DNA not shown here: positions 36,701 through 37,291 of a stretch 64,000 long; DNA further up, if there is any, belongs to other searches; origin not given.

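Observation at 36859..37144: Cupredoxin-like N-terminal domains in which the type-1 copper Cys is replaced by Asp (HDH instead of HC..H..M)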

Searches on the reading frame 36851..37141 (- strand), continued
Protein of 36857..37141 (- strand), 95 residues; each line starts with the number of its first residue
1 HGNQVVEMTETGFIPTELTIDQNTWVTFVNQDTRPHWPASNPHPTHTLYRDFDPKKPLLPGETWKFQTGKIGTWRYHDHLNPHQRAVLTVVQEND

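Call 40: find_encoding_contigs(protein=P0036, flank=8000, max_places=2)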
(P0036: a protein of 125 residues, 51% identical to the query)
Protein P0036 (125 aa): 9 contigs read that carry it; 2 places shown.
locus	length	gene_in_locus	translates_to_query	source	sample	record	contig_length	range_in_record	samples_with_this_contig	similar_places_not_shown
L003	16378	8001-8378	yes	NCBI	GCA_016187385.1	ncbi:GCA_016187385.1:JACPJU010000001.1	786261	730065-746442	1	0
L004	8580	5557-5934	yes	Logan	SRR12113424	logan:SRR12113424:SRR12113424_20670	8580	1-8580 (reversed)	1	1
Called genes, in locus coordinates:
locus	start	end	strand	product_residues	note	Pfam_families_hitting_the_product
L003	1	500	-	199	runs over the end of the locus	PF01909:NTP_transf_2, PF18765:Polbeta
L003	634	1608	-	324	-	PF00413:Peptidase_M10, PF07705:CARDB (weak)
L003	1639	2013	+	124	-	PF18898:DUF5654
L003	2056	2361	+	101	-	-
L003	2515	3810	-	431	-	PF01476:LysM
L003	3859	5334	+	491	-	-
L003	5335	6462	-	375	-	PF03215:Rad17 (weak), PF05496:RuvB_N (weak), PF06068:TIP49 (weak), PF12775:AAA_7 (weak), PF13401:AAA_22 (faint), PF00004:AAA, PF21960:RCF1-5-like_lid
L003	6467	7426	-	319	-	PF03215:Rad17 (weak), PF05496:RuvB_N (weak), PF04851:ResIII (weak), PF00004:AAA, PF13177:DNA_pol3_delta2, PF25361:AAA_lid_RFC1 (weak), PF08542:Rep_fac_C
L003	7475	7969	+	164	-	-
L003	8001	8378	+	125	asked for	PF13473:Cupredoxin_1, PF00127:Copper-bind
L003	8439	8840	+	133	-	-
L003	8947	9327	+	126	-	-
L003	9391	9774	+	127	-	PF13744:HTH_37 (weak), PF01381:HTH_3 (weak)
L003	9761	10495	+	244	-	PF02463:SMC_N (weak), PF00005:ABC_tran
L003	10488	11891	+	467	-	PF19295:SufBD_N, PF01458:SUFBD_core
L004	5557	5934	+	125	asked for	PF13473:Cupredoxin_1, PF00127:Copper-bind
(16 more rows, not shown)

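Call 43: find_encoding_contigs(protein=P0095, flank=8000, max_places=1)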
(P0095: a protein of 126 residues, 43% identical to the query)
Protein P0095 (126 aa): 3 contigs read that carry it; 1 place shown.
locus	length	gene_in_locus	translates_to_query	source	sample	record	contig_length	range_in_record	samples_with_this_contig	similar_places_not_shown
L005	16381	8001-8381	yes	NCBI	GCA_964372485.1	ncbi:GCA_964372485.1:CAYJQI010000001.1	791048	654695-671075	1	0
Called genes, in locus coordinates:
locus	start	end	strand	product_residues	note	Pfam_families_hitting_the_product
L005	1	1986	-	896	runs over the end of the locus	PF00690:Cation_ATPase_N, PF00122:E1-E2_ATPase, PF00702:Hydrolase, PF13246:Cation_ATPase, PF00689:Cation_ATPase_C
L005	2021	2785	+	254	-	PF01026:TatD_DNase, PF01983:CofC (weak)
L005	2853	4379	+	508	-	-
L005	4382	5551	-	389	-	PF03215:Rad17, PF05496:RuvB_N (weak), PF13173:AAA_14 (faint), PF00004:AAA, PF21960:RCF1-5-like_lid (weak)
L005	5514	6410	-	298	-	-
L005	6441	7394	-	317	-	PF03215:Rad17, PF05496:RuvB_N (weak), PF04851:ResIII (weak), PF25199:nSTAND_NTPase5 (weak), PF00004:AAA, PF13177:DNA_pol3_delta2, PF25361:AAA_lid_RFC1, PF08542:Rep_fac_C, +3 more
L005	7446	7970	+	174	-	-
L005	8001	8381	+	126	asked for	PF13473:Cupredoxin_1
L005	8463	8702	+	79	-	-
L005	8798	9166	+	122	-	PF13744:HTH_37 (weak), PF01381:HTH_3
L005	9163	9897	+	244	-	PF02463:SMC_N, PF00005:ABC_tran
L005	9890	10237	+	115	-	-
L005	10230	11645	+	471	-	PF19295:SufBD_N, PF01458:SUFBD_core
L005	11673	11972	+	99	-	-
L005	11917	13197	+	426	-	PF00266:Aminotran_5, PF01212:Beta_elim_lyase (weak), PF01041:DegT_DnrJ_EryC1 (weak)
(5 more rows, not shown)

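Call 44: find_encoding_contigs(protein=P0014, flank=6000, max_places=1)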
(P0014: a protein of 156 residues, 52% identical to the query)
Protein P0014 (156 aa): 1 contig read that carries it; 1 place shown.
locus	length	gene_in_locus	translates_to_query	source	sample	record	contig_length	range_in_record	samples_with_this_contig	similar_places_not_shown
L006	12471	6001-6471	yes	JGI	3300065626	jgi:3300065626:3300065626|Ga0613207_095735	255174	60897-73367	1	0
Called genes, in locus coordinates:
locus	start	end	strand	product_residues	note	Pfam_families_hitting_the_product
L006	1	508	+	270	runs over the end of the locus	PF00480:ROK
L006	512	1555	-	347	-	PF13439:Glyco_transf_4, PF13579:Glyco_trans_4_4 (faint), PF20706:GT4-conflict (weak), PF00534:Glycos_transf_1, PF13692:Glyco_trans_1_4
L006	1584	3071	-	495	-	PF00535:Glycos_transf_2, PF13641:Glyco_tranf_2_3, PF13506:Glyco_transf_21, PF13632:Glyco_trans_2_3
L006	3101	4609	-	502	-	PF13506:Glyco_transf_21, PF00535:Glycos_transf_2, PF13641:Glyco_tranf_2_3, PF13632:Glyco_trans_2_3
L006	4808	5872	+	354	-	-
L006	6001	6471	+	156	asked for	PF13473:Cupredoxin_1 (weak)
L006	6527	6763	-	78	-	-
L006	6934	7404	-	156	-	-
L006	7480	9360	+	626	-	PF03102:NeuB, PF08666:SAF, PF01261:AP_endonuc_2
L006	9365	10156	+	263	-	PF13489:Methyltransf_23, PF13847:Methyltransf_31, PF08241:Methyltransf_11, PF08242:Methyltransf_12, PF13649:Methyltransf_25, PF05148:Methyltransf_8 (weak)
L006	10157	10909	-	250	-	PF00106:adh_short, PF01370:Epimerase, PF04321:RmlD_sub_bind (weak), PF13561:adh_short_C2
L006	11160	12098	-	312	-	PF00248:Aldo_ket_red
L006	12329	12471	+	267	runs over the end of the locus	PF00248:Aldo_ket_red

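Call 45: find_encoding_contigs(protein=P0034, flank=6000, max_places=1)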
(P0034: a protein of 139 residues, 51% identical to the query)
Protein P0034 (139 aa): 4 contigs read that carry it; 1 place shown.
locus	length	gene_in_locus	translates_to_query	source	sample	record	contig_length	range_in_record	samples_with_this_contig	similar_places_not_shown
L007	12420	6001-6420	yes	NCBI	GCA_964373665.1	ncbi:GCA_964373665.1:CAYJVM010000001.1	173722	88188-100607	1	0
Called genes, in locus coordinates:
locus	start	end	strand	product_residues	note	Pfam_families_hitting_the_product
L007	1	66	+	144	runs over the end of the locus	-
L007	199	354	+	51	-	-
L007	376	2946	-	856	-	PF00176:SNF2-rel_dom, PF04851:ResIII (weak), PF00271:Helicase_C, PF08241:Methyltransf_11, PF13649:Methyltransf_25 (weak)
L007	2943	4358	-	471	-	-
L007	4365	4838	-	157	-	PF02245:Pur_DNA_glyco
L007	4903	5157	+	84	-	-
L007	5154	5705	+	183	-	PF08378:NERD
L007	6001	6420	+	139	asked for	PF13473:Cupredoxin_1, PF00127:Copper-bind (weak), PF20944:StcE_b-sandwich (faint)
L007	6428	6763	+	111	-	-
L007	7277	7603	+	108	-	PF12840:HTH_20 (weak), PF01022:HTH_5, PF01978:TrmB (weak)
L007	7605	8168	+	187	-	-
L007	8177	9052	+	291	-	PF02683:DsbD_TM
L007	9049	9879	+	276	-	PF02683:DsbD_TM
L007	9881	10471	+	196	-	PF00403:HMA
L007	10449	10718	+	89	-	PF00085:Thioredoxin (weak), PF13192:Thioredoxin_3, PF05768:Glrx-like (weak)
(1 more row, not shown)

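Call 46: find_encoding_contigs(protein=P0078, flank=6000, max_places=1)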
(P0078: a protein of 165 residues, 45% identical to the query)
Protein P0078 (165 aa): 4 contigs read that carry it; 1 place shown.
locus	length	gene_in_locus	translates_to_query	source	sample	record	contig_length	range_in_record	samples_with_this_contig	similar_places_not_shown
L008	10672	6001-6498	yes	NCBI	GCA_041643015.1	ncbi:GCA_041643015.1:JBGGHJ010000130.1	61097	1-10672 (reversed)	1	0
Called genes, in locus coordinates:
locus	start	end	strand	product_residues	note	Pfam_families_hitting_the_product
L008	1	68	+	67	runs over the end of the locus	PF10049:DUF2283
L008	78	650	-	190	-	-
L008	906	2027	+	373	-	PF00465:Fe-ADH, PF13685:Fe-ADH_2, PF01761:DHQ_synthase, PF24621:DHQS_C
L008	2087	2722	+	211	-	PF01861:BpsA_C (weak), PF10294:Methyltransf_16 (weak), PF03602:Cons_hypoth95, PF05175:MTS, PF06325:PrmA, PF13847:Methyltransf_31 (weak), PF13649:Methyltransf_25 (weak)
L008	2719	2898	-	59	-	-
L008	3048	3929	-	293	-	-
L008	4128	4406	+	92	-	PF13656:RNA_pol_L_2, PF01193:RNA_pol_L (weak)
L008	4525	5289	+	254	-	PF00413:Peptidase_M10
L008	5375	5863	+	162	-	-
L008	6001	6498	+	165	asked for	PF13473:Cupredoxin_1 (faint), PF00127:Copper-bind (weak)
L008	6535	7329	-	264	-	PF03116:NQR2_RnfD_RnfE (faint)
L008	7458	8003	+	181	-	PF01871:AMMECR1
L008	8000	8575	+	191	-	PF01169:GDT1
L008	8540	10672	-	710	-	PF04945:YHS, PF00122:E1-E2_ATPase, PF00702:Hydrolase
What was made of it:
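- Stand-alone contexts vary, with an HMA/DsbD_TM cluster in 1 of 5 and a YHS P-type ATPase 2 kb away in 1 of 5 (calls 40, 43-46).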

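Call 60: search_protein_representatives(alignment_id=A3)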
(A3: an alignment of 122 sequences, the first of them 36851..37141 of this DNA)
Query: 122 sequences, 142 profile positions. Proteins with E-value up to 0.001 (for the whole library): 30542; up to 1e-10: 8921; up to 1e-30: 1552. The best 150 are listed.
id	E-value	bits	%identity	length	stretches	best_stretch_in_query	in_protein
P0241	8.2e-89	310.9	-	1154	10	48-140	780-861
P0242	1.1e-73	261.9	-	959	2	44-140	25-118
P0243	5.2e-72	256.5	-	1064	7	40-139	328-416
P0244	1.8e-69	248.2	-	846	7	44-139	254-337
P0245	2.5e-69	247.8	-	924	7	37-140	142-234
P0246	5.9e-69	246.6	-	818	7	38-139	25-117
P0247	3.0e-68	244.3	-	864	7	38-140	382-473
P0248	1.3e-66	239.0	-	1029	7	39-140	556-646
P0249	1.6e-66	238.7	-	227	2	8-140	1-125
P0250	2.9e-66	237.8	-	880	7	44-140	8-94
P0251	3.5e-65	234.3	-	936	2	45-140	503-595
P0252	9.7e-64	229.7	-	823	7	32-140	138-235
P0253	1.1e-63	229.4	-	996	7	47-140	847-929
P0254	1.6e-63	229.0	-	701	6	44-140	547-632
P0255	1.7e-61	222.4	-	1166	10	40-138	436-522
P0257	6.7e-61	220.4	-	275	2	47-139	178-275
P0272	1.9e-53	196.3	-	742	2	41-129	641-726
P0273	4.0e-53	195.2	-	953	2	36-139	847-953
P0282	7.0e-49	181.5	-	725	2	45-131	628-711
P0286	5.4e-47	175.4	-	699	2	44-133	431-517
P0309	5.1e-43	162.5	-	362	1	8-141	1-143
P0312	9.4e-43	161.6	-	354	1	42-139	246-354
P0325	6.7e-42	158.9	-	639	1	36-139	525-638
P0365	1.6e-40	154.4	-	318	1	44-140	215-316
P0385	4.3e-40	153.0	-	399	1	42-140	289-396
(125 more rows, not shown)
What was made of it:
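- Tried and rejected: The representative-library search (call 60) gave large counts (30,542 / 8,921 / 1,552 at E 1e-3 / 1e-10 / 1e-30).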

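Call 63: search_protein_families(library=pfam, proteins=[P0272, P0273, P0282, P0286, P0325, P0385, P0312, P0365, P0257, P0309], max_evalue=0.001)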
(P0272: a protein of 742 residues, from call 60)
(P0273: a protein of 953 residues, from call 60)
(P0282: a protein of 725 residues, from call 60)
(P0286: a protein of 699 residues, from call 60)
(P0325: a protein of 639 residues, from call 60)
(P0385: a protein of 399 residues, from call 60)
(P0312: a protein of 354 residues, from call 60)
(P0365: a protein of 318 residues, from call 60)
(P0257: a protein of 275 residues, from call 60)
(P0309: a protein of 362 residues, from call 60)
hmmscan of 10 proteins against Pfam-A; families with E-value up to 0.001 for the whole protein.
P0272 (742 aa): 3 families
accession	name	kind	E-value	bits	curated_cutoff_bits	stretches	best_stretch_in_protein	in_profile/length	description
PF00041.27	fn3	-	2.5e-05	24.8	25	1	258-341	3-83/84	Fibronectin type III domain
PF13473.12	Cupredoxin_1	-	0.00057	20.3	27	0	469-554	21-100/104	Cupredoxin-like domain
PF00127.26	Copper-bind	-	0.00084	20.2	21.2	0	658-680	14-36/99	Copper binding proteins, plastocyanin/azurin family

P0273 (953 aa): 7 families
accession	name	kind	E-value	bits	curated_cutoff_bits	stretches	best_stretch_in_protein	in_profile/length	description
PF00041.27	fn3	-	1.1e-27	96.5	25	3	133-220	4-68/84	Fibronectin type III domain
PF16656.11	Pur_ac_phosph_N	-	7e-15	55.8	30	1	139-229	10-84/93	Purple acid Phosphatase, N-terminal domain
PF10179.15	NDNF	-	8.6e-08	32.7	27.3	0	198-229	86-117/127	Neuron-derived neurotrophic factor, first Fn(III) domain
PF25788.1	Ig_Rha78A_N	-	1.1e-07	32.5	27.4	0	610-706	13-101/105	Rha78A-like, N-terminal immunoglobulin domain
PF00127.26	Copper-bind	-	4e-07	30.8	21.2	0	874-938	13-82/99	Copper binding proteins, plastocyanin/azurin family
PF01471.23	PG_binding_1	-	2.1e-05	25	23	1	736-781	4-43/57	Putative peptidoglycan binding domain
PF13473.12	Cupredoxin_1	-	0.00011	22.6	27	0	8-60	3-56/104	Cupredoxin-like domain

P0282 (725 aa): 0 families

P0286 (699 aa): 0 families

P0325 (639 aa): 2 families
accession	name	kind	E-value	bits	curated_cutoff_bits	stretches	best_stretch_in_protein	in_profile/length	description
PF04122.17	CW_binding_2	-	7.1e-15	55.8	24.9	1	24-91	19-73/73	Cell wall binding domain 2 (CWB2)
PF13473.12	Cupredoxin_1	-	1.1e-05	25.9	27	1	538-637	17-104/104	Cupredoxin-like domain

P0385 (399 aa): 1 family
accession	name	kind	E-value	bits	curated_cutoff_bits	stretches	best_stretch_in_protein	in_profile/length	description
PF00395.25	SLH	-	1.7e-19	69.9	20.8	2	30-72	2-44/44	S-layer homology domain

P0312 (354 aa): 2 families
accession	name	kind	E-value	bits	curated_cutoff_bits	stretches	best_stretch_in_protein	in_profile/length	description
PF00395.25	SLH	-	1.7e-18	66.7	20.8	2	31-72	2-43/44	S-layer homology domain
PF13473.12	Cupredoxin_1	-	5.7e-05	23.5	27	0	253-281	23-53/104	Cupredoxin-like domain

P0365 (318 aa): 3 families
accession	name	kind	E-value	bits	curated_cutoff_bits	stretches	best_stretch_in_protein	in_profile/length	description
PF01161.25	PBP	-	4.1e-21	76.2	24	1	64-199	10-135/135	Phosphatidylethanolamine-binding protein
PF13473.12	Cupredoxin_1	-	9.3e-07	29.3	27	1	221-314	24-104/104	Cupredoxin-like domain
PF20944.2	StcE_b-sandwich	-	0.00087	19.7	27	0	218-253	35-71/75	Metalloprotease StcE, beta-sandwich domain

P0257 (275 aa): 2 families
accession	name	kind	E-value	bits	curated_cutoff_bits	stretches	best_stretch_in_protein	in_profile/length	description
PF13473.12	Cupredoxin_1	-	7.2e-06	26.4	27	0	57-90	21-56/104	Cupredoxin-like domain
PF00127.26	Copper-bind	-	8.2e-05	23.4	21.2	0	186-261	11-83/99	Copper binding proteins, plastocyanin/azurin family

P0309 (362 aa): 2 families
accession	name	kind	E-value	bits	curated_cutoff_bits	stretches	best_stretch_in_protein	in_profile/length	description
PF13473.12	Cupredoxin_1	-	1.3e-05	25.5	27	0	41-140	24-104/104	Cupredoxin-like domain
PF00127.26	Copper-bind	-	0.00071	20.4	21.2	0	47-127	12-83/99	Copper binding proteins, plastocyanin/azurin family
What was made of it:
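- HDH-type domains are fused to SLH, CWB2, PG_binding_1 and fn3 (call 63). The domain is fused to wall anchors (call 63).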
